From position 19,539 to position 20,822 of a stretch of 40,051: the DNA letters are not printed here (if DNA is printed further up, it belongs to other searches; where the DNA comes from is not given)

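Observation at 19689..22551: Orphan three-gene cassette: KamA-like radical SAM, unassignable Rossmann-like protein, MoeA-like molybdopterin-binding-domain protein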

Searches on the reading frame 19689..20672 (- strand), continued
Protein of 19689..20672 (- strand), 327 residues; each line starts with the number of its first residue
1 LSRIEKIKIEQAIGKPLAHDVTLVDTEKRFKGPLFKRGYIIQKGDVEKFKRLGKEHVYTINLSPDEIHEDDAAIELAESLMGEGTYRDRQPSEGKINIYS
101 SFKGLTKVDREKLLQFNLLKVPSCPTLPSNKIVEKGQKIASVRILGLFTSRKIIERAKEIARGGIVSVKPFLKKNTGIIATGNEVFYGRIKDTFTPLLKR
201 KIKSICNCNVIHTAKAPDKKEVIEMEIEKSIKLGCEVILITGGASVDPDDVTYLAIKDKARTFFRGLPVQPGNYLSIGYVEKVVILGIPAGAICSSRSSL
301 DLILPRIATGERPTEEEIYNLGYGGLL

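Call 58: fold_search(model_id=the predicted structure, library=pdb)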
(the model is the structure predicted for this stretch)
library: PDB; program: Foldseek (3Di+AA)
matches with E <= 10: 1528; with E <= 0.001: 132
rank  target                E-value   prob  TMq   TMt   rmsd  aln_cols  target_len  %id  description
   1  6gb9                  2.7e-10  1.00  0.36  0.29  22.3       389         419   13  The Structure of variant S328A of the Mo-insertase domain Cnx1E from Arabidopsis thaliana in complex with AMP (released 2018-07-18)
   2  2nro_A                4.1e-10  1.00  0.35  0.29  22.5       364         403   12  MoeA K279Q (released 2007-01-16)
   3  2nqm_A                4.3e-10  1.00  0.33  0.34  18.0       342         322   13  MoeA T100A mutant (released 2007-01-16)
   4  6gb4                  4.6e-10  1.00  0.35  0.28  22.5       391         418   12  The Structure of variant S328A of the Mo-insertase domain Cnx1E from Arabidopsis thaliana in complex with AMP and molybd (released 2018-07-18)
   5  2nqm_B                5.2e-10  1.00  0.34  0.28  23.2       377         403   13  MoeA T100A mutant (released 2007-01-16)
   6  1g8l_A                6.3e-10  1.00  0.35  0.29  22.8       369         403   13  CRYSTAL STRUCTURE OF ESCHERICHIA COLI MOEA (released 2001-05-02)
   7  6etd                  6.7e-10  1.00  0.35  0.28  22.6       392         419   12  The Structure of the Mo-insertase domain Cnx1E from Arabidopsis thaliana in complex with AMP (released 2018-07-18)
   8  6gb0                  7.1e-10  1.00  0.35  0.28  22.3       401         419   12  The Structure of variant K294A of the Mo-insertase domain Cnx1E from Arabidopsis thaliana in complex with AMP (released 2018-07-18)
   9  1fc5_B                7.1e-10  1.00  0.34  0.28  22.8       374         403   13  CRYSTAL STRUCTURE OF MOLYBDOPTERIN BIOSYNTHESIS MOEA PROTEIN (released 2001-07-25)
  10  6gax                  8.0e-10  1.00  0.34  0.27  22.7       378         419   12  The Structure of variant K294A of the Mo-insertase domain Cnx1E from Arabidopsis thaliana in complex with AMP and molybd (released 2018-07-18)
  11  6gbf                  9.1e-10  1.00  0.35  0.28  22.3       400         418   12  The Structure of variant R369A of the Mo-insertase domain Cnx1E from Arabidopsis thaliana in complex with AMP (released 2018-07-18)
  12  6etf                  1.1e-09  1.00  0.35  0.27  22.5       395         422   12  The Structure of the Mo-insertase domain Cnx1E from Arabidopsis thaliana in complex with AMP and molybdate (released 2018-07-18)
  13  1fc5_A                1.2e-09  1.00  0.34  0.28  23.6       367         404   12  CRYSTAL STRUCTURE OF MOLYBDOPTERIN BIOSYNTHESIS MOEA PROTEIN (released 2001-07-25)
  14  6gbc                  1.3e-09  1.00  0.34  0.27  22.6       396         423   12  The Structure of variant R369A of the Mo-insertase domain Cnx1E from Arabidopsis thaliana in complex with AMP and molybd (released 2018-07-18)
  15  6q32                  1.4e-09  1.00  0.35  0.27  22.6       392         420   12  The structure of the Mo-insertase domain Cnx1E (variant S269DD274S) from Arabidopsis thaliana in complex with Moco-AMP (released 2021-02-17)
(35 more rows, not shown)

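Call 79: search_protein_families(library=ncbifam, proteins=[P0022], max_evalue=0.001)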
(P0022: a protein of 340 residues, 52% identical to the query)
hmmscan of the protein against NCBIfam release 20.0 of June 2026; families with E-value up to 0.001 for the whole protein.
P0022 (340 aa): 13 families
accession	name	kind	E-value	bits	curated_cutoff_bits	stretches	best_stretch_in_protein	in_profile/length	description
TIGR00177.1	molyb_syn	domain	3.3e-17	62.8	85.35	1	174-287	4-133/148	molybdenum cofactor synthesis domain-containing protein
NF011067.0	PRK14497.1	equivalog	1.3e-13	50.4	536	1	153-287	161-301/546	putative molybdopterin biosynthesis protein MoeA/unknown domain fusion protein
NF011068.0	PRK14498.1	equivalog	1.7e-13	49.6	534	1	158-286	173-307/647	molybdopterin biosynthesis protein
NF002947.1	PRK03604.1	equivalog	2e-10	40.4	285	1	170-257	143-232/301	bifunctional molybdenum cofactor biosynthesis protein MoaC/MoaB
NF002291.0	PRK01215.1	equivalog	3.5e-09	36.1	293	1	171-255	3-87/264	nicotinamide mononucleotide deamidase-related protein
NF007960.1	PRK10680.1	equivalog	4.7e-09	35.5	440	1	179-286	188-294/401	molybdopterin molybdotransferase MoeA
NF011060.0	PRK14491.1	equivalog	1.2e-07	30.5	532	1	188-287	392-490/598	bifunctional molybdopterin-guanine dinucleotide biosynthesis adaptor protein MobB/molybdopterin molybdotransferase MoeA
NF001813.0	PRK00549.1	equivalog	1.2e-05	24.6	379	1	173-252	2-81/414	competence/damage-inducible protein A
NF050098.1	MoeA_actino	exception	1.9e-05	23.6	560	1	177-300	187-309/400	molybdopterin molybdotransferase MoeA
NF002977.0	PRK03670.1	equivalog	3.8e-05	23.2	305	1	174-259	3-89/252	competence damage-inducible protein A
NF045515.2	Glp_gephyrin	equivalog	9.5e-05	21.3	475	1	206-288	216-299/403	molybdotransferase-like divisome protein Glp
TIGR00200.1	cinA_nterm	subfamily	0.00044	19.1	243.15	1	173-255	3-85/414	CinA family nicotinamide mononucleotide deamidase-related protein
NF006932.0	PRK09417.1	equivalog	0.00062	19.3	158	1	208-254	42-90/193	molybdopterin adenylyltransferase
